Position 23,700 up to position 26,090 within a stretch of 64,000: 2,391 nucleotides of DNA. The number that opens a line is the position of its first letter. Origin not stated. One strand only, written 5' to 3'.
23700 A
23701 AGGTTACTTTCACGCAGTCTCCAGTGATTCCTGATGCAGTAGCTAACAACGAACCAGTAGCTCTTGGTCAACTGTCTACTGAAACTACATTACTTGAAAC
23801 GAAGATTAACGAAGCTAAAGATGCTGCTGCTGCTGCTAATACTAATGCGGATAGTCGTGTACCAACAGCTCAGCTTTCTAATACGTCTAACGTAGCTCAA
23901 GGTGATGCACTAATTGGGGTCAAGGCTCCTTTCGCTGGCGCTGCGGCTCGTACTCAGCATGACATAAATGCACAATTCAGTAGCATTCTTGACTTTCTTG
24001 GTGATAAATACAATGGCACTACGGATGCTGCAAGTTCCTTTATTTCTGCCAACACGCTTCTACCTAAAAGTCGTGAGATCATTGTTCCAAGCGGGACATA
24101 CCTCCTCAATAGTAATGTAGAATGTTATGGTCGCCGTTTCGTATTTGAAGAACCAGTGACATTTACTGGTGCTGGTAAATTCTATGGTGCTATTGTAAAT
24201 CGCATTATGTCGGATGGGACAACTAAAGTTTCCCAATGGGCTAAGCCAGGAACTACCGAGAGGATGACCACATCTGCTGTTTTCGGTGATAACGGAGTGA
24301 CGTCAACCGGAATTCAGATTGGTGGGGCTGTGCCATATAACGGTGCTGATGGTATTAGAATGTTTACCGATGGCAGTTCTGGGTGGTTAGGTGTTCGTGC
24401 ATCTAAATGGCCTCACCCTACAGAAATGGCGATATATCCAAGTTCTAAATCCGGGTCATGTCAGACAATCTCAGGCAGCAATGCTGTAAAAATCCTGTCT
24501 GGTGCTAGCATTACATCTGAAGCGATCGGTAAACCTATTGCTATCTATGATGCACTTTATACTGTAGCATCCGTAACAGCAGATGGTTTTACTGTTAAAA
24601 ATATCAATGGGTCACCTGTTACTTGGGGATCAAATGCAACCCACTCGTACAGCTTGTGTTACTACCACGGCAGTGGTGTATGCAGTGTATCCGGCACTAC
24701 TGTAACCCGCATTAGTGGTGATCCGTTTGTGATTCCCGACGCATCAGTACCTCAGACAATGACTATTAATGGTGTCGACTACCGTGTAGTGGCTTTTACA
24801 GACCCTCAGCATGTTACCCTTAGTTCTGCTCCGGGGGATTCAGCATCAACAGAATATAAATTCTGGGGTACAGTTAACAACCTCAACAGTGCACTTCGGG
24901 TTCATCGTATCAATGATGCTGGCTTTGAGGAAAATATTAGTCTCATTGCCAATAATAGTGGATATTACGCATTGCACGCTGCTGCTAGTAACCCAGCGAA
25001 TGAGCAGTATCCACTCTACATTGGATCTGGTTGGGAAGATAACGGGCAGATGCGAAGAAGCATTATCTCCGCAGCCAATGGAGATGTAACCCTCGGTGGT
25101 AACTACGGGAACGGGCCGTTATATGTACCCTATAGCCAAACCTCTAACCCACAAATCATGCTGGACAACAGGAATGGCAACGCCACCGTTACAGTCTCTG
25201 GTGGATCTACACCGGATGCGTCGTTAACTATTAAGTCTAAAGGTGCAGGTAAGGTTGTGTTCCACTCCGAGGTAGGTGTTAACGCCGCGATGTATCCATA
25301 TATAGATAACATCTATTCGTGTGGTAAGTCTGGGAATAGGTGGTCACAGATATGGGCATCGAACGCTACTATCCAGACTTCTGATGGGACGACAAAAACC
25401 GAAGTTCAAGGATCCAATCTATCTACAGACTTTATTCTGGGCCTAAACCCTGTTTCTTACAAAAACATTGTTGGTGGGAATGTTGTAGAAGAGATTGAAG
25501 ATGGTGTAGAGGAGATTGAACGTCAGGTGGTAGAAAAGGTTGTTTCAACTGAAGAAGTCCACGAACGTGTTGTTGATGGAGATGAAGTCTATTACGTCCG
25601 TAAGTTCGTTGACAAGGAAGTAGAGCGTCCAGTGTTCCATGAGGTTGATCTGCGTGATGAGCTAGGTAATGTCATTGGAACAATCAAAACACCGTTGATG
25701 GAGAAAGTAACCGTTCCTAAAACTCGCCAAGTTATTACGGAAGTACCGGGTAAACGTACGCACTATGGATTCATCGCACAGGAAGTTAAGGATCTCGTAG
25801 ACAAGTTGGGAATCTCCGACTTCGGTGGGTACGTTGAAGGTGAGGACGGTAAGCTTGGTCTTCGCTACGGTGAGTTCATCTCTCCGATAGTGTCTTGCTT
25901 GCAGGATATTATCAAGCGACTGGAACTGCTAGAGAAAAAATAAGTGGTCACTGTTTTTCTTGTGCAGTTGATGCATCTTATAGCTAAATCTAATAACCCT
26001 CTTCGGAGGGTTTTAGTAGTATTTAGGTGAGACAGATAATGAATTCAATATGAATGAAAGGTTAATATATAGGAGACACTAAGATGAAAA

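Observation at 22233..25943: Tail fibre combining collagen-like repeats, GQGGTGA repeats and a self-cleaving chaperone domain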

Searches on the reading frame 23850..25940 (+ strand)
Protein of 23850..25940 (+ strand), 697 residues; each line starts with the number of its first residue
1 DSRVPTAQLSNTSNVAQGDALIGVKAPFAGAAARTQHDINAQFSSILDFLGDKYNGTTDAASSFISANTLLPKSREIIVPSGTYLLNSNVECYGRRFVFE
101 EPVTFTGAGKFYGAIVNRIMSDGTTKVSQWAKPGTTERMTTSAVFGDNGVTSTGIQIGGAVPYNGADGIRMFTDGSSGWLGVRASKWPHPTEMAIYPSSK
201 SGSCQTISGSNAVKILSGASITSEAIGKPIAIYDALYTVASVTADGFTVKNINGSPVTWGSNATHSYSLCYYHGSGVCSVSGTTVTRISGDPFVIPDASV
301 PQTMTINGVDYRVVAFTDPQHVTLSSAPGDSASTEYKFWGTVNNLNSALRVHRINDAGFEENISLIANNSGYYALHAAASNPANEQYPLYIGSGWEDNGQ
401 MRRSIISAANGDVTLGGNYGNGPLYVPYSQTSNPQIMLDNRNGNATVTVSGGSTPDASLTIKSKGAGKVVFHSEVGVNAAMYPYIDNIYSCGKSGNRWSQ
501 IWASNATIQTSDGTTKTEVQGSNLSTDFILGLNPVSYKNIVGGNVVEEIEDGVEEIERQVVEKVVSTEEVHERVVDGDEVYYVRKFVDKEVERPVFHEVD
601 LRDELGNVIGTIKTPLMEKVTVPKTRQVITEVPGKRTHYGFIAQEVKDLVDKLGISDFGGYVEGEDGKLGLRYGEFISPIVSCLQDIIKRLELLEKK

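Call 15: find_homologous_proteins(query=window:23850-25940:+, max_evalue=0.00001)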
Query window:23850-25940:+ (697 aa): 33 proteins with E <= 0.00001 among 8000 candidates.
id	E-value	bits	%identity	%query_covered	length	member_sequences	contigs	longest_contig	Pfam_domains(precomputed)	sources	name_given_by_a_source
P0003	0.0e+0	1570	100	100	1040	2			PF13884.12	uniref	uniref:Peptidase S74 domain-containing protein n=1 Tax=Escherichia phage 1-6af TaxID=3117707 RepID=A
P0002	0.0e+0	1568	100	100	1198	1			PF13884.12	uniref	uniref:Peptidase S74 domain-containing protein n=1 Tax=Escherichia phage 1-6bf TaxID=3117708 RepID=A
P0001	0.0e+0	1567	100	100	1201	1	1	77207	PF13884.12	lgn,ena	-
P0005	0.0e+0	1466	92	100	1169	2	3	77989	PF13884.12,PF12219.15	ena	-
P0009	0.0e+0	1413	88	100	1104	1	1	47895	PF13884.12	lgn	-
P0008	0.0e+0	1412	88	100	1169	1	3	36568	PF13884.12,PF12219.15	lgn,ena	-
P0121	0.0e+0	1353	85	99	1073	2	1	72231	PF13884.12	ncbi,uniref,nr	ncbi:tail protein [Escherichia phage vB_EcoP-ZQ2]|uniref:Peptidase S74 domain-containing protein n=1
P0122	0.0e+0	1344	84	98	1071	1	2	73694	PF13884.12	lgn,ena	-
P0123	0.0e+0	1289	82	98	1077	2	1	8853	PF13884.12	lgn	-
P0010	0.0e+0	1171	89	84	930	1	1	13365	PF13884.12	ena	-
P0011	0.0e+0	1161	90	80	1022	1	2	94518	PF13884.12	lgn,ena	-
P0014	0.0e+0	1143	89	80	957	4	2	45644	PF13884.12,PF12219.15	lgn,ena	-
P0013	0.0e+0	1139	89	80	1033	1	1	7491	PF13884.12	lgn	-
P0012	0.0e+0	1138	89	80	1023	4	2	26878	PF13884.12,PF12219.15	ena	-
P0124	8.4e-247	839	72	72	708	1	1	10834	PF18668.7,PF13884.12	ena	-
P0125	2.7e-217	741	63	75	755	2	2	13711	PF18668.7,PF12708.13,PF13884.12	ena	-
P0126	2.1e-212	725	50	98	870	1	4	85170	PF13884.12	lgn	-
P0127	1.1e-211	723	50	99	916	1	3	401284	PF13884.12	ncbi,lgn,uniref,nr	ncbi:hypothetical protein [Lelliottia amnigena]|uniref:hypothetical protein n=1 Tax=Lelliottia amnig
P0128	1.2e-208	713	51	98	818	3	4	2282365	PF18668.7,PF13884.12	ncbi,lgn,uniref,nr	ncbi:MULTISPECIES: tail fiber domain-containing protein [Pantoea]|uniref:Tail fiber domain-containin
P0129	2.9e-205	702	50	98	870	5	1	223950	PF13884.12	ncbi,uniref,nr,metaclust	ncbi:hypothetical protein [Pantoea sp. aB]|uniref:hypothetical protein n=1 Tax=Pantoea sp. aB TaxID=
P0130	7.4e-203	694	51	98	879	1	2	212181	PF13884.12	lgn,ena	-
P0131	4.4e-202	691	62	71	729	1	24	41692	PF18668.7,PF13884.12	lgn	-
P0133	1.2e-127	445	45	75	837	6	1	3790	PF13884.12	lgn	-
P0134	3.4e-102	361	43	63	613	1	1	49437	PF13884.12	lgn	-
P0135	8.5e-82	294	35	73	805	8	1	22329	PF12708.13,PF13884.12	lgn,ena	-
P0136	4.2e-81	291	35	72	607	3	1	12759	PF12708.13,PF13884.12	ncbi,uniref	ncbi:tail fiber domain-containing protein, partial [Klebsiella pneumoniae]|uniref:tail fiber domain-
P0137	1.1e-63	234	35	58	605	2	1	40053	PF12708.13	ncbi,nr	ncbi:hypothetical protein LV647_002685, partial [Escherichia coli]|nr:hypothetical protein [Escheric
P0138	4.1e-63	232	37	64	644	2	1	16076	PF12708.13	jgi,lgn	-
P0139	1.3e-61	227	34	56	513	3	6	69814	PF13884.12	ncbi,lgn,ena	-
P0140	1.1e-59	221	37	54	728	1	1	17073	PF27114.1,PF13884.12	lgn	-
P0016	6.7e-11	59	78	7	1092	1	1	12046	PF12708.13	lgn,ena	-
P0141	5.7e-7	46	43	15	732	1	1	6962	PF12708.13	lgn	-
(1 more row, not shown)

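Call 18: search_protein_families(library=pfam, alignment_id=A1, max_evalue=0.01)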
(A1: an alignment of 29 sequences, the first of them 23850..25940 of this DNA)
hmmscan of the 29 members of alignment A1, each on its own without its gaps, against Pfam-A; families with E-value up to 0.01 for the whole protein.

A. member 1, window:23850-25940:+ (697 aa): 2 families
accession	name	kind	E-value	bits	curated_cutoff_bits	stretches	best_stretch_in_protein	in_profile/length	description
PF13884.11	Peptidase_S74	-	2.2e-06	28.3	22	1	634-654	37-57/58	Chaperone of endosialidase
PF12219.14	End_tail_spike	-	0.0014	19.1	25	1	410-510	62-160/160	Catalytic domain of bacteriophage endosialidase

B. families by the number of members that match (of 29 scanned): 8 families
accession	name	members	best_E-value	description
PF13884.11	Peptidase_S74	26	5.1e-12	Chaperone of endosialidase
PF12219.14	End_tail_spike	14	9.3e-07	Catalytic domain of bacteriophage endosialidase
PF12708.12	Pect-lyase_RHGA_epim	8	9.8e-10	Rhamnogalacturonase A/epimerase, pectate lyase-like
PF03906.20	Phage_T7_tail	6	7.8e-12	Phage T7 tail fibre protein, N-terminal domain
PF18668.6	Tail_spike_N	4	6.2e-20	Tail spike TSP1/Gp66 receptor binding N-terminal domain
PF05161.18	MOFRL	1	0.0041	MOFRL family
PF10365.15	DUF2436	1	0.0047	Domain of unknown function (DUF2436)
PF01391.23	Collagen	1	0.0081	Collagen triple helix repeat (20 copies)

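Call 25: predict_structure(alignment_id=A1)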
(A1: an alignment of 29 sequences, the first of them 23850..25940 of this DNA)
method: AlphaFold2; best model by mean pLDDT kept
length: 697 residues; sequences in the alignment: 29
mean_pLDDT: 56.1   pTM: 0.30
mean pLDDT of the five models: 56.1, 55.4, 55.2, 52.0, 51.0
residues with pLDDT >= 90: 33; 70-90: 192; 50-70: 152; < 50: 320
segments of 3 or more residues with pLDDT < 50: 1-25, 36-38, 129-154, 158-167, 174-180, 185-198, 344-434, 439-443, 451-457, 478-548, 625-649, 654-679
pLDDT, mean of each block of 10 residues (from residue 1): 35 33 47 51 74 80 85 79 83 75 75 66 53 33 31 46 44 44 44 46 86 84 83 81 92 88 80 80 83 60 80 77 87 83 45 29 36 36 36 35 33 35 39 48 51 48 53 49 37 33 27 31 35 29 39 64 71 71 69 73 74 72 49 33 43 43 28 40 62 62
secondary structure, 60 per line:
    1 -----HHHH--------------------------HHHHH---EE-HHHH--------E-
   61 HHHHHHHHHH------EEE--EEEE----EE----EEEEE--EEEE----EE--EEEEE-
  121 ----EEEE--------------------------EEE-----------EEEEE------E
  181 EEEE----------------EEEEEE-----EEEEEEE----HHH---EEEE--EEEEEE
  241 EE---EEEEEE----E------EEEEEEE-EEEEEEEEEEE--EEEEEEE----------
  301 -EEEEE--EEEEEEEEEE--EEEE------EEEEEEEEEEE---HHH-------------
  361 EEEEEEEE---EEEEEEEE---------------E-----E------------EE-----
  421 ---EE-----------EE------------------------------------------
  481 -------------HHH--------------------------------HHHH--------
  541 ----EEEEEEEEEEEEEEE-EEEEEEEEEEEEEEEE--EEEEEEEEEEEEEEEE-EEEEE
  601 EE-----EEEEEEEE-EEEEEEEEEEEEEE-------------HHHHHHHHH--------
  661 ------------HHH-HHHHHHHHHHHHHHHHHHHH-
elements in order (helices of 4 or more, strands of 3 or more residues): H6-9 H36-40 H47-50 H61-70 E77-79 E82-85 E96-100 E103-106 E115-119 E125-128 E155-157 E169-173 E180-184 E201-206 E212-218 E229-232 E235-242 E246-251 E263-269 E271-281 E284-290 E302-306 E309-318 E321-324 E331-341 E361-368 E372-379 H529-532 E545-559 E561-576 E579-594 E596-602 E608-615 E617-630 H644-652 H677-696

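Call 27: fold_search(model_id=the predicted structure, library=pdb)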
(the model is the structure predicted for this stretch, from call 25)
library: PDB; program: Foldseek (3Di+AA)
matches with E <= 10: 471; with E <= 0.001: 7
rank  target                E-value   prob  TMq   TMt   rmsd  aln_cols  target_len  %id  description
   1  9f4b_FA               1.2e-05  0.72  0.09  0.10  41.1       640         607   10  Pre-assembled baseplate cup of Klebsiella phage KP1 variant vB_Kpn_Lilla1 (released 2025-05-14)
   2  3gvk_B                1.3e-04  0.54  0.09  0.10  30.3       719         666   11  Crystal structure of endo-neuraminidase NF mutant (released 2010-03-02)
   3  1v0e_A                2.9e-04  0.41  0.09  0.09  30.0       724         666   11  Endosialidase of Bacteriophage K1F (released 2004-12-13)
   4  3gvj_A                3.6e-04  0.47  0.10  0.10  30.1       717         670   12  Crystal structure of an endo-neuraminidaseNF mutant (released 2010-03-02)
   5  4hiz_C                5.6e-04  0.30  0.08  0.09  23.9       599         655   11  Phage phi92 endosialidase (released 2014-01-15)
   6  3ju4                  6.6e-04  0.30  0.09  0.09  30.2       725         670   11  Crystal Structure Analysis of EndosialidaseNF at 0.98 A Resolution (released 2010-02-02)
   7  4hiz_B                8.2e-04  0.25  0.07  0.08  24.4       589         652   12  Phage phi92 endosialidase (released 2014-01-15)
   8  4hiz_A                2.0e-03  0.23  0.07  0.08  24.2       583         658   11  Phage phi92 endosialidase (released 2014-01-15)
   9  3gvk_A                2.3e-03  0.21  0.09  0.09  29.6       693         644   11  Crystal structure of endo-neuraminidase NF mutant (released 2010-03-02)
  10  3j81_k                6.4e-02  0.16  0.06  0.10  16.1       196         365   12  CryoEM structure of a partial yeast 48S preinitiation complex (released 2014-11-05)
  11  3gw6_C                7.2e-02  0.14  0.08  0.15  23.2       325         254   13  Intramolecular Chaperone (released 2010-02-02)
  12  24qj                  9.9e-02  0.21  0.07  0.10  16.7       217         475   18  Crystal structure of a tailspike depolymerase (Solidus_gp83) from Acinetobacter phage Solidus (released 2026-03-25)
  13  3gw6_D                1.1e-01  0.13  0.08  0.15  23.1       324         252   13  Intramolecular Chaperone (released 2010-02-02)
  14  9ukm_A                1.2e-01  0.18  0.08  0.11  31.8       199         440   12  Cryo-EM structure of bacteriophage P1 head (released 2025-10-22)
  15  8eci_1                1.5e-01  0.98  0.10  0.45   4.8        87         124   24  Arthrobacter phage Bridgette (released 2023-02-01)
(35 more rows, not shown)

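Call 28: search_protein_families(library=pfam, proteins=[P0125, P0135, P0136, P0137, P0138, P0141], max_evalue=0.01)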
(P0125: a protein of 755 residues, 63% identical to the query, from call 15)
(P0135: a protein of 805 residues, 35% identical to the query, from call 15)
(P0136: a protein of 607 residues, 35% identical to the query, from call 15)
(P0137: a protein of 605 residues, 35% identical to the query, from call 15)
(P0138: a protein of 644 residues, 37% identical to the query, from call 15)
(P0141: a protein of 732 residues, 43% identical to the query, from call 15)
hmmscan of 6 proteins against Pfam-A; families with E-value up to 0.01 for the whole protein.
P0125 (755 aa): 4 families
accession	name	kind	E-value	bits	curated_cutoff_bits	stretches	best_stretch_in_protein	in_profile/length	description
PF18668.6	Tail_spike_N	-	6.2e-20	71.5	25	1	89-150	2-66/70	Tail spike TSP1/Gp66 receptor binding N-terminal domain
PF13884.11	Peptidase_S74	-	6.1e-07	30.1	22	1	661-716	1-57/58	Chaperone of endosialidase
PF12708.12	Pect-lyase_RHGA_epim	-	3.1e-06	27.6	27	1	193-254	3-60/213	Rhamnogalacturonase A/epimerase, pectate lyase-like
PF12219.14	End_tail_spike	-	0.00072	20.1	25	1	602-660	97-160/160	Catalytic domain of bacteriophage endosialidase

P0135 (805 aa): 3 families
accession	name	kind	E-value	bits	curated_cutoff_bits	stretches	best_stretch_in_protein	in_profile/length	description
PF03906.20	Phage_T7_tail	-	1.4e-11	44.8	25.2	1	8-153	7-149/157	Phage T7 tail fibre protein, N-terminal domain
PF13884.11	Peptidase_S74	-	4.4e-07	30.5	22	1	705-766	1-57/58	Chaperone of endosialidase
PF12708.12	Pect-lyase_RHGA_epim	-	1.5e-05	25.4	27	1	243-296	1-52/213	Rhamnogalacturonase A/epimerase, pectate lyase-like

P0136 (607 aa): 2 families
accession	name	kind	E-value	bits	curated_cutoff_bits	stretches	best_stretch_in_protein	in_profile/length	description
PF13884.11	Peptidase_S74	-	3e-07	31.1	22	1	507-568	1-57/58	Chaperone of endosialidase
PF12708.12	Pect-lyase_RHGA_epim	-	9.4e-06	26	27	1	45-98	1-52/213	Rhamnogalacturonase A/epimerase, pectate lyase-like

P0137 (605 aa): 2 families
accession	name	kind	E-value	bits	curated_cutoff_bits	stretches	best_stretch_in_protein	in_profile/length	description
PF03906.20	Phage_T7_tail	-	7.8e-12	45.6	25.2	1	8-153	7-149/157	Phage T7 tail fibre protein, N-terminal domain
PF12708.12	Pect-lyase_RHGA_epim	-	1.2e-05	25.7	27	1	243-296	1-52/213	Rhamnogalacturonase A/epimerase, pectate lyase-like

P0138 (644 aa): 1 family
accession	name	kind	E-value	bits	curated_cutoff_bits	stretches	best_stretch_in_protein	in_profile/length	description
PF12708.12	Pect-lyase_RHGA_epim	-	9.8e-10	39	27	1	133-190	2-61/213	Rhamnogalacturonase A/epimerase, pectate lyase-like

P0141 (732 aa): 1 family
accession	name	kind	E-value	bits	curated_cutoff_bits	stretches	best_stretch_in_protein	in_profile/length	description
PF12708.12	Pect-lyase_RHGA_epim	-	2.7e-07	31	27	1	264-461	16-211/213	Rhamnogalacturonase A/epimerase, pectate lyase-like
